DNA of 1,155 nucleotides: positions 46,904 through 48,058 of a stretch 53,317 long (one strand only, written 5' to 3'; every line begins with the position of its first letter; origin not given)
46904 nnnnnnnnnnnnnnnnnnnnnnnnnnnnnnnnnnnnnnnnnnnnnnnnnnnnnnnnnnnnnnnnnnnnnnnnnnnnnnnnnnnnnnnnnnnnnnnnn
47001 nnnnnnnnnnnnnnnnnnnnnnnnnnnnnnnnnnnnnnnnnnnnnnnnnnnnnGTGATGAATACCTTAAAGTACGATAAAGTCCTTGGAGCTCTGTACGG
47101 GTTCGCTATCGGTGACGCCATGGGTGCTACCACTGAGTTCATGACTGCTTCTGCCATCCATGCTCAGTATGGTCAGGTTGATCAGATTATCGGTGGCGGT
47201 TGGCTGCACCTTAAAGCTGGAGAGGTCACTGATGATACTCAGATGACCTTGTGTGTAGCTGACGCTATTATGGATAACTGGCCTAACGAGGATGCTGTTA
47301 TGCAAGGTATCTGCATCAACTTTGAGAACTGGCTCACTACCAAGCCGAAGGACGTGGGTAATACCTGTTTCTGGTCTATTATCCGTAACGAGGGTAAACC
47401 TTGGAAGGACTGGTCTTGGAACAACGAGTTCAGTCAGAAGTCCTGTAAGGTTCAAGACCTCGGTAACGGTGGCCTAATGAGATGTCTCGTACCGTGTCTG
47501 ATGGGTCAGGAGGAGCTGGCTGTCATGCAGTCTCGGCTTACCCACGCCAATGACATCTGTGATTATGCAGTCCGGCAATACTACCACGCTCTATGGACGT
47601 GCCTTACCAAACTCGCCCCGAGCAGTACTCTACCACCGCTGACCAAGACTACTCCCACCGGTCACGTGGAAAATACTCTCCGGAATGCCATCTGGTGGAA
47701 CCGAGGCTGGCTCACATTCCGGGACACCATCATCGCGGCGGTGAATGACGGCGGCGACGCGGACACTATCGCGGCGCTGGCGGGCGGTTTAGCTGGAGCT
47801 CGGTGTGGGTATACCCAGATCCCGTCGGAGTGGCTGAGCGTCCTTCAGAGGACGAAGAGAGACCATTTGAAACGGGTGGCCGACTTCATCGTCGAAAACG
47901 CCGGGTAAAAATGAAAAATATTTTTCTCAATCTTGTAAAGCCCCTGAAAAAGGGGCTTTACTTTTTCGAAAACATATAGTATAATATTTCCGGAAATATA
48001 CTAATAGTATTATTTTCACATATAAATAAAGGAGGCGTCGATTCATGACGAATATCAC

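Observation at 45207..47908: Virion-linked ADP-ribosyltransferase plus its own ADP-ribosylglycohydrolase: a writer/eraser pair inside the head module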

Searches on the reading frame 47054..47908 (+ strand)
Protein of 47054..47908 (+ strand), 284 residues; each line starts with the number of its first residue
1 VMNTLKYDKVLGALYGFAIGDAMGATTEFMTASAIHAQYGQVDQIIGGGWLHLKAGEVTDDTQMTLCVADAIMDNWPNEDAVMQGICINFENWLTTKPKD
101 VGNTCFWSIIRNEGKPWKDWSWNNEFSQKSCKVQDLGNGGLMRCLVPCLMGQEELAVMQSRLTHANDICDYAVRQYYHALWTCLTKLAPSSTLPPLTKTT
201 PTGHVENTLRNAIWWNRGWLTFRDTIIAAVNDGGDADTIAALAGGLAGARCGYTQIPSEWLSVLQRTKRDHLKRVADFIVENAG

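Call 3: search_protein_families(library=pfam, proteins=[window:47054-47908:+], max_evalue=0.01)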
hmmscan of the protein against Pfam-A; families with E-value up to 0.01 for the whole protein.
window:47054-47908:+ (284 aa): 1 family
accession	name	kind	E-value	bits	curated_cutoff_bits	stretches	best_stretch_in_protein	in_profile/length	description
PF03747.19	ADP_ribosyl_GH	-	8.8e-45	154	26.2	2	12-185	1-176/287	ADP-ribosylglycohydrolase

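Call 4: search_protein_families(library=phrogs, proteins=[window:47054-47908:+], max_evalue=0.001)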
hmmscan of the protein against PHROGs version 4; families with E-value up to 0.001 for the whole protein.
window:47054-47908:+ (284 aa): 2 families
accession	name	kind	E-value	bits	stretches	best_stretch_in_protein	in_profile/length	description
phrog_6572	-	other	1.7e-41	143.4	2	5-179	3-178/325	ADP-ribosylglycohydrolase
phrog_22100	-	unknown function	5.8e-22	79.4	2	11-166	4-150/306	-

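Call 17: find_homologous_proteins(query=window:47054-47908:+, max_evalue=0.00001)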
Query window:47054-47908:+ (284 aa): 2076 proteins with E <= 0.00001 among 3444 candidates; the best 120 are listed.
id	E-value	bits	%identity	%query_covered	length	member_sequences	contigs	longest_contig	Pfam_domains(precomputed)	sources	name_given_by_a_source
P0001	2.6e-191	652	97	99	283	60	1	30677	PF03747.20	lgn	-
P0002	8.9e-161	552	84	100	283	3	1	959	PF03747.20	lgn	-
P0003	1.0e-156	538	82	100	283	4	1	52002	PF03747.20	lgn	-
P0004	5.5e-145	500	79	98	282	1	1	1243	PF03747.20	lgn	-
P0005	1.3e-97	344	57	99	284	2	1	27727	PF03747.20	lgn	-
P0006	1.4e-94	334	58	98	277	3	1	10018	PF03747.20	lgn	-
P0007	2.3e-94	334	58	98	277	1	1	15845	PF03747.20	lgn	-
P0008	4.4e-94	333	58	98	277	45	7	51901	PF03747.20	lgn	-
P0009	4.6e-90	320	55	99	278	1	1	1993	PF03747.20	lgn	-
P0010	5.5e-90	319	56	97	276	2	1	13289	PF03747.20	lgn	-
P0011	1.0e-89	319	56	97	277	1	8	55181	PF03747.20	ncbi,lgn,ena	-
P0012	1.9e-89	318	56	95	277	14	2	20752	PF03747.20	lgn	-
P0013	2.3e-89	317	56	98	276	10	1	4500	PF03747.20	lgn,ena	-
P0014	4.9e-89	316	56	97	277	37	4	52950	PF03747.20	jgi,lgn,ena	jgi:ADP-ribosyl-[dinitrogen reductase] hydrolase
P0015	6.6e-89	316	56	95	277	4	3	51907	PF03747.20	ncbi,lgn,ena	-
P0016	7.2e-89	316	56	97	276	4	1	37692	PF03747.20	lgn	-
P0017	8.3e-89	316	53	99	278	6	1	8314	PF03747.20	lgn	-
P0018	1.4e-88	315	55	99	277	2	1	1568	PF03747.20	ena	-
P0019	1.8e-88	314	55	97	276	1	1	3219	PF03747.20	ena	-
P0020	2.0e-88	314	55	97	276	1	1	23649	PF03747.20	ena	-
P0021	2.2e-88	314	55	95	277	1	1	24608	PF03747.20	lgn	-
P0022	4.5e-88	313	56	95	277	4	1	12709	PF03747.20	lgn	-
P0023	2.8e-87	310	54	96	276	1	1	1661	PF03747.20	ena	-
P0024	3.5e-87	310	55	97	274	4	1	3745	PF03747.20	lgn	-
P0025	4.6e-87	310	54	99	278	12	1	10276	PF03747.20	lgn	-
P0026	1.0e-86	309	53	98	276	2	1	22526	PF03747.20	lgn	-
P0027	1.4e-86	308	55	95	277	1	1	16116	PF03747.20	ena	-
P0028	2.0e-86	308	55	96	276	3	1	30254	PF03747.20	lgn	-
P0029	4.1e-86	307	54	97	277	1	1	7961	PF03747.20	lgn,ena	-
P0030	7.6e-86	306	53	97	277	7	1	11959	PF03747.20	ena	-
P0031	8.7e-86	306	53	96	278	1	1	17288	PF03747.20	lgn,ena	-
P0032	3.3e-85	304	54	97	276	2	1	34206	PF03747.20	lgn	-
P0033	3.6e-84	300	53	99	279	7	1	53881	PF03747.20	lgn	-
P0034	5.2e-84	300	54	99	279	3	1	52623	PF03747.20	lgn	-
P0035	4.2e-83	297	53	97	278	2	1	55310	PF03747.20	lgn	-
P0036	6.4e-82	293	52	99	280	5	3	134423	PF03747.20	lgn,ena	-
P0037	1.2e-80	289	53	99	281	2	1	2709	PF03747.20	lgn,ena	-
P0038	2.0e-80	288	51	98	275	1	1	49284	PF03747.20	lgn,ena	-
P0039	2.9e-80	287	51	99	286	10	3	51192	PF03747.20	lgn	-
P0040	3.7e-80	287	51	98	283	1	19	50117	PF03747.20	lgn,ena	-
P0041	8.2e-80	286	52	99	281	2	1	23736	PF03747.20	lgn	-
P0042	1.4e-79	285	52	99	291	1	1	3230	PF03747.20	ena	-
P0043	2.0e-79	285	52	99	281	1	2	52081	PF03747.20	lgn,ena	-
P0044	4.1e-79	284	50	99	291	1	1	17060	PF03747.20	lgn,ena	-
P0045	4.6e-79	284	51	98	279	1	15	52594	PF03747.20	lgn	-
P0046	2.9e-78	281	51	100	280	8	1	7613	PF03747.20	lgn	-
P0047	3.5e-78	281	51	96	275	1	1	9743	PF03747.20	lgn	-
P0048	7.3e-78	280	51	99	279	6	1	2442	PF03747.20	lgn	-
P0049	8.2e-78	279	50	97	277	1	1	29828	PF03747.20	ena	-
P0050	1.2e-76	276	52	99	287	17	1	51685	PF03747.20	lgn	-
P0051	1.5e-76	275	50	99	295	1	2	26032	PF03747.20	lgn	-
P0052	4.2e-76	274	51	97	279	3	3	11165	PF03747.20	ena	-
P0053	4.7e-76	274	50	97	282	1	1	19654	PF03747.20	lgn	-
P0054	4.9e-76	274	50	97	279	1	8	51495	PF03747.20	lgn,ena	-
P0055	6.6e-76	273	50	93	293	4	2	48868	PF03747.20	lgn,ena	-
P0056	1.0e-75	273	50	97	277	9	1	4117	PF03747.20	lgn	-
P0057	2.6e-75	271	49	96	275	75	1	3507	PF03747.20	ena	-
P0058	5.3e-75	270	49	98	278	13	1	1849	PF03747.20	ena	-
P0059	1.2e-74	269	49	97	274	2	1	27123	PF03747.20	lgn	-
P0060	1.3e-74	269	48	99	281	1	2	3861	PF03747.20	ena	-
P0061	2.0e-74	268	49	99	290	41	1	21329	PF03747.20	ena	-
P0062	2.3e-73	265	48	97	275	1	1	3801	PF03747.20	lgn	-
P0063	2.4e-73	265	49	99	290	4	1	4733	PF03747.20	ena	-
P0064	2.4e-73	265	49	97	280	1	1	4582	PF03747.20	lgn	-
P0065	4.5e-73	264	48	97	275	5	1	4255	PF03747.20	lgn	-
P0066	4.8e-73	264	51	91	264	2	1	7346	PF03747.20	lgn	-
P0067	1.2e-72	262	48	98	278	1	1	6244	PF03747.20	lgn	-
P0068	1.3e-72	262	47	99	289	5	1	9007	PF03747.20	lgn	-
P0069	1.4e-72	262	49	96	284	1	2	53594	PF03747.20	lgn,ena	-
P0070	2.0e-72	262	49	97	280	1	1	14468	PF03747.20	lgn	-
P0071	3.7e-72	261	47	98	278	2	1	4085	PF03747.20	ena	-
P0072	4.3e-72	261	48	96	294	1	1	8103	PF03747.20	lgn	-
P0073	4.3e-72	261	49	96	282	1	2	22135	PF03747.20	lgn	-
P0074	5.6e-72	260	47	96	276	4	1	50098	PF03747.20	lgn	-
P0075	8.7e-72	260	48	99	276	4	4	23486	PF03747.20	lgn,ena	-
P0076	8.8e-72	260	49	97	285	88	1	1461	PF03747.20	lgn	-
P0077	1.8e-71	259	46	96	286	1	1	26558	PF03747.20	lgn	-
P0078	2.6e-71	258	47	97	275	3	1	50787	PF03747.20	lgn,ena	-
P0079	3.9e-71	257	46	97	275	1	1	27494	PF03747.20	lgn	-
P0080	4.0e-71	257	49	97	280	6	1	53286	PF03747.20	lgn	-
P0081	7.2e-71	257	47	98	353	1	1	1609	PF03747.20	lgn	-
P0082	8.2e-71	256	48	98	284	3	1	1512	PF03747.20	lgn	-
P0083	1.0e-70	256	46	99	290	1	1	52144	PF03747.20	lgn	-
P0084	1.1e-70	256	48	97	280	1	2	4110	PF03747.20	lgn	-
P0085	1.9e-70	255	47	96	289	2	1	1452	PF03747.20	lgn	-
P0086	4.0e-70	254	46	97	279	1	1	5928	PF03747.20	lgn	-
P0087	5.3e-70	254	46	98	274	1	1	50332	PF03747.20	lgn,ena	-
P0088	8.2e-70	253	48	96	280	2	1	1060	PF03747.20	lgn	-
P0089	1.2e-69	253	48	97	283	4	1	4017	PF03747.20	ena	-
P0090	1.7e-69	252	47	97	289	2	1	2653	PF03747.20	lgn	-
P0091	2.2e-69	252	47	99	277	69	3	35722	PF03747.20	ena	-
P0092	3.3e-69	251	47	99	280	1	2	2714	PF03747.20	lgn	-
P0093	4.3e-69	251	48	99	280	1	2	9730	PF03747.20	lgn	-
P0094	5.0e-69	251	47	99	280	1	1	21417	PF03747.20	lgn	-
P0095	5.2e-69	251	45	97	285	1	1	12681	PF03747.20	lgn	-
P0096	5.3e-69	250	47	97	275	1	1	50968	PF03747.20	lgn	-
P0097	5.9e-69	250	47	99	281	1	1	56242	PF03747.20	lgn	-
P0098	7.2e-69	250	47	96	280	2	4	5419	PF03747.20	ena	-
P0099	7.3e-69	250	47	99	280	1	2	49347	PF03747.20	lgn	-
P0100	8.6e-69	250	45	97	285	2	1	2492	PF03747.20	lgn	-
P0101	9.3e-69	250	47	99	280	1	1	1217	PF03747.20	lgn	-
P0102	1.0e-68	250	47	97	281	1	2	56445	PF03747.20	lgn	-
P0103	1.2e-68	249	46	99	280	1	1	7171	PF03747.20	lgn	-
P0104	2.3e-68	248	47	99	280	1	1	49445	PF03747.20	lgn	-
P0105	2.3e-68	248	45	96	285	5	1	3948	PF03747.20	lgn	-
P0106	2.3e-68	248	47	99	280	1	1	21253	PF03747.20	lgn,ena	-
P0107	2.7e-68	248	47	99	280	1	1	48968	PF03747.20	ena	-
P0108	2.8e-68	248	46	99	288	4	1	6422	PF03747.20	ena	-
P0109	3.0e-68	248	47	97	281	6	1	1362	PF03747.20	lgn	-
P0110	3.8e-68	248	45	98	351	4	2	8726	PF03747.20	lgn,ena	-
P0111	4.2e-68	248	49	96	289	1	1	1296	PF03747.20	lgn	-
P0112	4.2e-68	248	46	99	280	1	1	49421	PF03747.20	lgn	-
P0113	4.9e-68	247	47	97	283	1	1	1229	PF03747.20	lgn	-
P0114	5.6e-68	247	47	97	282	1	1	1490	PF03747.20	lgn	-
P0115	7.1e-68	247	46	95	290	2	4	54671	PF03747.20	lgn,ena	-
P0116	7.2e-68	247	46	99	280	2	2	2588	PF03747.20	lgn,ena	-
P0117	7.4e-68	247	46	97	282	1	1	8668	PF03747.20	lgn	-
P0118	8.1e-68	247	46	99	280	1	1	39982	PF03747.20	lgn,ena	-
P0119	9.4e-68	246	47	98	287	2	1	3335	PF03747.20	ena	-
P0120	9.6e-68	246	47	99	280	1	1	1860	PF03747.20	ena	-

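Call 19: find_encoding_contigs(protein=P0008, flank=6000, max_places=3)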
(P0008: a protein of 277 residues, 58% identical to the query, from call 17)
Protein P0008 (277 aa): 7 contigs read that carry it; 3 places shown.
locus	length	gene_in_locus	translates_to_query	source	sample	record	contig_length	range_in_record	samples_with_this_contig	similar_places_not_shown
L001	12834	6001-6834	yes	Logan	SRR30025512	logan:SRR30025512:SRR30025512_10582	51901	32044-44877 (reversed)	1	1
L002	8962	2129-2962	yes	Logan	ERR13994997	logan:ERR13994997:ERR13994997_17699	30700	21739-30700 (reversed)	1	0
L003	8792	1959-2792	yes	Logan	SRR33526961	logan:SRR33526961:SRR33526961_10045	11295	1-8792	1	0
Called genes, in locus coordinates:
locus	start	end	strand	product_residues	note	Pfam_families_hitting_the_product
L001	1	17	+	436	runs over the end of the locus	PF03237:Terminase_6N, PF04466:Terminase_3, PF17288:Terminase_3C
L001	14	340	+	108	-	-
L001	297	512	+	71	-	-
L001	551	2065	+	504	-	PF05133:SPP1_portal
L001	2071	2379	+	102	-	-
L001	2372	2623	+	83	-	-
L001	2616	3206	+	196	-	-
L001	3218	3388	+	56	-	-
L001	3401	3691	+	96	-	-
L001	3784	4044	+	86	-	-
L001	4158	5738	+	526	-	PF04233:Phage_Mu_F (weak), PF03496:ADPrib_exo_Tox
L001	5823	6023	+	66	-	-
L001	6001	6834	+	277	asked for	PF03747:ADP_ribosyl_GH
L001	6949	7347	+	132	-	-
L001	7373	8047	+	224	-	-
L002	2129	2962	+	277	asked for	PF03747:ADP_ribosyl_GH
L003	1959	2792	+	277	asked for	PF03747:ADP_ribosyl_GH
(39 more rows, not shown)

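Call 20: find_encoding_contigs(protein=P0011, flank=6000, max_places=3)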
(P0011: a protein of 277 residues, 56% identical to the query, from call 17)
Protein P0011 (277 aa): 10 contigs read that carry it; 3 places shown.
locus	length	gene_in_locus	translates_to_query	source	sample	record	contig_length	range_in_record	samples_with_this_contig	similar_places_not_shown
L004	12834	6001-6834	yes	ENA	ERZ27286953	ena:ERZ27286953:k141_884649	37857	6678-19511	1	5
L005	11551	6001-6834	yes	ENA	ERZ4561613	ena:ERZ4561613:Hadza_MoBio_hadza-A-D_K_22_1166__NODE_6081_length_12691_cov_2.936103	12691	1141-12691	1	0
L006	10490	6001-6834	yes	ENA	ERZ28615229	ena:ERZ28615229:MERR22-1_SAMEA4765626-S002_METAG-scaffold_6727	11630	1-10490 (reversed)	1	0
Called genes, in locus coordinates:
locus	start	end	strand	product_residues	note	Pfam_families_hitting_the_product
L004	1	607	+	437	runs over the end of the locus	PF03237:Terminase_6N, PF04466:Terminase_3, PF17288:Terminase_3C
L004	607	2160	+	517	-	PF05133:SPP1_portal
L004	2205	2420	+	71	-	PF16938:Phage_holin_Dp1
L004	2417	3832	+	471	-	PF01520:Amidase_3 (faint), PF05257:CHAP, PF01471:PG_binding_1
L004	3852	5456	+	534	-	PF04233:Phage_Mu_F (weak), PF03496:ADPrib_exo_Tox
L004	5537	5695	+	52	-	-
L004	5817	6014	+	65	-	-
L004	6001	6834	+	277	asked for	PF03747:ADP_ribosyl_GH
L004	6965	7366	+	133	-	-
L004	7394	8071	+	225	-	-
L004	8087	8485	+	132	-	-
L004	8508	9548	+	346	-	PF03864:Phage_cap_E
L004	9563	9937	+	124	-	-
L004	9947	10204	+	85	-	-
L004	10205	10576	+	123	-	-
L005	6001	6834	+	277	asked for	PF03747:ADP_ribosyl_GH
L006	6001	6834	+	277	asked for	PF03747:ADP_ribosyl_GH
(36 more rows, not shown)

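Call 21: find_encoding_contigs(protein=P0036, flank=6000, max_places=3)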
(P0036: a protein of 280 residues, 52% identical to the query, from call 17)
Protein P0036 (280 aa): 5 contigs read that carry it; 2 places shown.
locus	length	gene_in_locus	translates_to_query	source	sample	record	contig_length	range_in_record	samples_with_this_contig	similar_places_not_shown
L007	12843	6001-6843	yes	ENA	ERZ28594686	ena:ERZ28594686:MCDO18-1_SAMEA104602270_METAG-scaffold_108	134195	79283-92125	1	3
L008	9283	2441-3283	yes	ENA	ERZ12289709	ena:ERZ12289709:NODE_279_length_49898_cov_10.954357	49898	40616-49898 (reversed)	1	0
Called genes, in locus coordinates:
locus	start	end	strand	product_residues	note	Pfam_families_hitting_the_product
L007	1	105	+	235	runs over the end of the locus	-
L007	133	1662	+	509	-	-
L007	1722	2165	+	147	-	-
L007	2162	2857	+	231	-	PF19789:DUF6273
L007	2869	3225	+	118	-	-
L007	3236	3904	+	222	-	-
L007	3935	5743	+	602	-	PF04233:Phage_Mu_F, PF03496:ADPrib_exo_Tox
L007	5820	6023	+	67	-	-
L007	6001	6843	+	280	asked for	PF03747:ADP_ribosyl_GH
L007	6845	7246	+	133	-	-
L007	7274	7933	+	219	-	-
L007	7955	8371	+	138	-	-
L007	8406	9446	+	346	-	PF03864:Phage_cap_E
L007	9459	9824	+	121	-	-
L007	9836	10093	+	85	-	-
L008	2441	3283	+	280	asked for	PF03747:ADP_ribosyl_GH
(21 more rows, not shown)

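Call 22: search_solved_structures(query=window:47057-47908:+, max_evalue=0.001, show_alignments=2)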
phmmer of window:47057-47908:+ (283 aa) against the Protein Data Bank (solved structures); distinct sequences matched with E-value up to 0.001: 20.
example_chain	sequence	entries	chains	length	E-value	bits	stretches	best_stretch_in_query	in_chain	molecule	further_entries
2woc_A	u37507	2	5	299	3.3e-40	141.1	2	6-171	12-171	ADP-RIBOSYL-[DINITROGEN REDUCTASE] GLYCOHYDROLASE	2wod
2woe_A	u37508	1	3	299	1.6e-39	138.8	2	6-171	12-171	ADP-RIBOSYL-[DINITROGEN REDUCTASE] GLYCOHYDROLASE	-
3g9d_A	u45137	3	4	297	4.6e-29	104.5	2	8-175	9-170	Dinitrogenase reductase activating glucohydrolase | Dinitrogenase reductase activacting glicohydrolase | ADP-ribosyl-(Dinitrogen reductase) hydrolase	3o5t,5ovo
6dre_A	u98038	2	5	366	7.3e-24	87.4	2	6-73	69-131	ADP-ribosyl-(Dinitrogen reductase) hydrolase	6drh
1t5j_A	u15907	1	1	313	3.2e-18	68.9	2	6-115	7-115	Hypothetical protein MJ1187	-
2cwc_A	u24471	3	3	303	6.4e-17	64.6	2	201-265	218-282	ADP-ribosylglycohydrolase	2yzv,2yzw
8za7_A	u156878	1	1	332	1.4e-12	50.4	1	200-271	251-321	Lmo0067 protein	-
6g1p_A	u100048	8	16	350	7.8e-07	31.5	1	222-260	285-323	ADP-ribosylhydrolase like 2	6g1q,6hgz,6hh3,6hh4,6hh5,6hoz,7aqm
2qty_A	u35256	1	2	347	1.4e-06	30.7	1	221-261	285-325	Poly(ADP-ribose) glycohydrolase ARH3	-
7akr_AAA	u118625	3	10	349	5.7e-06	28.7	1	221-261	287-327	ADP-ribose glycohydrolase ARH3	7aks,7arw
2g4k_A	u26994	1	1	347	6.1e-06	28.6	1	221-261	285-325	ADP-ribosylhydrolase 3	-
2foz_A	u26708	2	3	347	6.2e-06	28.6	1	221-261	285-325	ADP-ribosylhydrolase like 2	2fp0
9rfd_A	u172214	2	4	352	6.3e-06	28.5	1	221-261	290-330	ADP-ribosylhydrolase ARH3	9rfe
5zqy_A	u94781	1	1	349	6.4e-06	28.5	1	221-261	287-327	Poly(ADP-ribose) glycohydrolase ARH3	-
6d36_C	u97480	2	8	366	1.1e-05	27.7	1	221-261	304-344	Poly(ADP-ribose) glycohydrolase ARH3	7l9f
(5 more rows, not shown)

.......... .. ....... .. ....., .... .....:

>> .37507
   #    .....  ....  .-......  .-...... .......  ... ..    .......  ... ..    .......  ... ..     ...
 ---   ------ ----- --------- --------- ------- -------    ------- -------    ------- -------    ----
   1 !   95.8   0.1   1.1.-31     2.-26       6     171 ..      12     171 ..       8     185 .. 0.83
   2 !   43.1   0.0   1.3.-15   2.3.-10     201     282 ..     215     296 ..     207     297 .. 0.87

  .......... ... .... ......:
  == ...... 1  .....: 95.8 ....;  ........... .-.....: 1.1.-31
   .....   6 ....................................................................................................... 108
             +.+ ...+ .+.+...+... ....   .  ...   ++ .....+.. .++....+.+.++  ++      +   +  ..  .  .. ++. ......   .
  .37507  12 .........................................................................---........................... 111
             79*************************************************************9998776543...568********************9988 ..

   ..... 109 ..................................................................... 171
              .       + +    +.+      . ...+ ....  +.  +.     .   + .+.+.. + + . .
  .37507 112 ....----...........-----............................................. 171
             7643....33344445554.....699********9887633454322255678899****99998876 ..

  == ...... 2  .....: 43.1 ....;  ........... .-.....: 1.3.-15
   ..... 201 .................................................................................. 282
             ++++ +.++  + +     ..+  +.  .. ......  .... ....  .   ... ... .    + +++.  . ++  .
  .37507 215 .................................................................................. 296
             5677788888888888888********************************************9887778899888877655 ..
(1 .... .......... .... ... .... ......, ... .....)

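Call 30: find_related_loci(query=A1, collection=genome_contigs, flank=8000)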
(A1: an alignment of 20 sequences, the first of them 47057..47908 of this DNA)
Query A1 (283 aa) in genome_contigs; peptide patterns used: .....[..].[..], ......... (x = any residue, [..] = any of these).
600 stretches matched a pattern (row limit reached: there are more); 536 encode a relative of the query (tblastn E <= 1e-3); the best 80 are kept; 80 distinct loci.
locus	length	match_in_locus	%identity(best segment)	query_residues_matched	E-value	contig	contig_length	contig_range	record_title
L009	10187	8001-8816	47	4-273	1e-65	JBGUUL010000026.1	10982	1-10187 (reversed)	MAG: Ruminococcus sp. isolate fecal_MAG_485 fecal_MAG_485_contig_0027, whole genome shotgun sequence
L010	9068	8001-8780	42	7-276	2e-61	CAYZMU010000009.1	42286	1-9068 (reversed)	MAG TPA_asm: uncultured Ruminococcus sp. isolate SRP314395_co1_85 genome assembly, contig: NODE_601_length_42286_cov_435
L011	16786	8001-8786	42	7-280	6e-61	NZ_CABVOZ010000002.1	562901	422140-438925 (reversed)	Anaerococcus sp. Marseille-P9784, whole genome shotgun sequence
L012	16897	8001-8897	35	7-280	3e-51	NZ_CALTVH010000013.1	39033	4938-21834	MAG: uncultured Ezakiella sp. isolate uibBvI9Drb_bin.36.MAG NODE_402_length_39033_cov_23.247268, whole genome shotgun se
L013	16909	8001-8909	37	7-281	8e-51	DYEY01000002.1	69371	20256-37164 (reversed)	MAG TPA_asm: Dethiobacter sp. isolate Tomsk_2_55_21 Tomsk_k141_371, whole genome shotgun sequence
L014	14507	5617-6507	35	7-281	2e-50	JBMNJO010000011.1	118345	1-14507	MAG: Syntrophomonadales bacterium isolate SBF912LR0HQ0178 contig_33147, whole genome shotgun sequence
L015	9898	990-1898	37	7-281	2e-50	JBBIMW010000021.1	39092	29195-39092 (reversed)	MAG: Peptococcaceae bacterium isolate STS170223_bin_241 NODE_335_length_39092_cov_5.822988, whole genome shotgun sequenc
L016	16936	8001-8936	37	1-281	3e-48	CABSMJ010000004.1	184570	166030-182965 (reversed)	MAG TPA_asm: uncultured Oscillospiraceae bacterium isolate MGYG-HGUT-02727 genome assembly, contig: GUT_GENOME159708_4,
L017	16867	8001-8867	38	5-280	5e-48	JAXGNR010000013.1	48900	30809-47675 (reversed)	MAG: Atribacterota bacterium isolate AnMBR.bin260 bin260_13, whole genome shotgun sequence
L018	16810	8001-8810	39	5-259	2e-46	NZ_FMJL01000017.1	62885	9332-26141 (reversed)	Clostridium sp. N3C, whole genome shotgun sequence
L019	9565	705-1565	37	3-282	3e-45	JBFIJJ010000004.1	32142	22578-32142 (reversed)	MAG: Methylophagaceae bacterium isolate Mix_sand11.2021.09.Z.80 k141_208687_length_32142_cov_14.1292, whole genome shotg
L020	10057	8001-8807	37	7-276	2e-45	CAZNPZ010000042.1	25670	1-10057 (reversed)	MAG TPA_asm: uncultured Oscillospiraceae bacterium isolate binchicken_co117_59 genome assembly, contig: NODE_3625_length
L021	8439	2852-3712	37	6-279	5e-45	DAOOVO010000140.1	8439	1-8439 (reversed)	MAG TPA_asm: Pseudobacteroides sp. isolate AMR_MDS_2439 NODE_5163_length_8439_cov_29.979365, whole genome shotgun sequen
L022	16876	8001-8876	38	4-283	1e-44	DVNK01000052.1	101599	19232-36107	MAG TPA_asm: Candidatus Fimadaptatus faecigallinarum isolate ChiSxjej2B14-8506 ChiSxjej2B14M5__C253491_L101599_SRR632337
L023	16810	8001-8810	38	5-259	3e-44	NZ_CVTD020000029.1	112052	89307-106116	Herbinix hemicellulosilytica isolate T3/55T, whole genome shotgun sequence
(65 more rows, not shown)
